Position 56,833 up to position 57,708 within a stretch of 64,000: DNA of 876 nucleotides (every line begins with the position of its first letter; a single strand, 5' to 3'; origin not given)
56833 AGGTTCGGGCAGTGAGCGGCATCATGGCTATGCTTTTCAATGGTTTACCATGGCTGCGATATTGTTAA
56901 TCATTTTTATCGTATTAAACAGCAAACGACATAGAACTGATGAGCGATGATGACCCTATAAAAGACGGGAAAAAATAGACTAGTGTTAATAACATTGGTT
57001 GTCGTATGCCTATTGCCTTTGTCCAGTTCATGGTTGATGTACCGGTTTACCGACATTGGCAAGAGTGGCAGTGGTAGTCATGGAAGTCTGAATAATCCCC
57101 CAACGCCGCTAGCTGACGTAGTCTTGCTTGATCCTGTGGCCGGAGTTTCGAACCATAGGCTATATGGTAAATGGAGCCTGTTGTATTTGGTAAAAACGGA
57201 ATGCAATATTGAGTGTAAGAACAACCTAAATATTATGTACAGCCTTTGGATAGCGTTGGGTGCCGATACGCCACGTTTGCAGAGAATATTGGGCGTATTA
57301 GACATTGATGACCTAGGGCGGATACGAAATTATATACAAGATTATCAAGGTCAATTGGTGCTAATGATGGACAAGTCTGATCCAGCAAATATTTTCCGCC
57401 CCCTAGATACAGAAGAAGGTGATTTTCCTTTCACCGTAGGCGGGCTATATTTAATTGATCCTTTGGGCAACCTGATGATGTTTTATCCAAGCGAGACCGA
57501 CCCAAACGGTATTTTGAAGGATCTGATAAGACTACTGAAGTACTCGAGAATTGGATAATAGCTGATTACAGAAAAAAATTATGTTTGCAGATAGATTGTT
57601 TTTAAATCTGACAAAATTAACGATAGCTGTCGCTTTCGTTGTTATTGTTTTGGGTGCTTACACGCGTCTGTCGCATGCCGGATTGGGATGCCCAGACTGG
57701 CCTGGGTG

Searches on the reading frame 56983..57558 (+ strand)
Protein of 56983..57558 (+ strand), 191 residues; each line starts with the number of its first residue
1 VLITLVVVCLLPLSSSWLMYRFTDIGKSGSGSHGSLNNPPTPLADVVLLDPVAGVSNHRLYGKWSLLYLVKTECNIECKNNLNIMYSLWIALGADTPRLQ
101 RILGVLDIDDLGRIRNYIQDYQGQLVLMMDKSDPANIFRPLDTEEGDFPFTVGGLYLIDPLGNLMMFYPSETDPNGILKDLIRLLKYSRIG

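Call 18: search_protein_families(library=pfam, proteins=[window:56983-57558:+], max_evalue=0.01)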
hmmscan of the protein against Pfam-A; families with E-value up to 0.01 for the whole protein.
window:56983-57558:+ (191 aa): 1 family
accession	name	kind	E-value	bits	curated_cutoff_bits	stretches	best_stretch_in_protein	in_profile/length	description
PF02630.20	SCO1-SenC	-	0.0012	19.2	22.8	1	55-125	14-86/134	SCO1/SenC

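Call 20: search_protein_families(library=ncbifam, proteins=[window:56983-57558:+], max_evalue=0.001)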
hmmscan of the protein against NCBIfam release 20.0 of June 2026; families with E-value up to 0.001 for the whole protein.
window:56983-57558:+ (191 aa): 1 family
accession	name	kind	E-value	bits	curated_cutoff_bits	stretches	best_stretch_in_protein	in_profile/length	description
NF058629.1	PA0111_fam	equivalog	2.9e-11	43.5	230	1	2-191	8-180/180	PA_0111/PP_0108 family redox-active disulfide protein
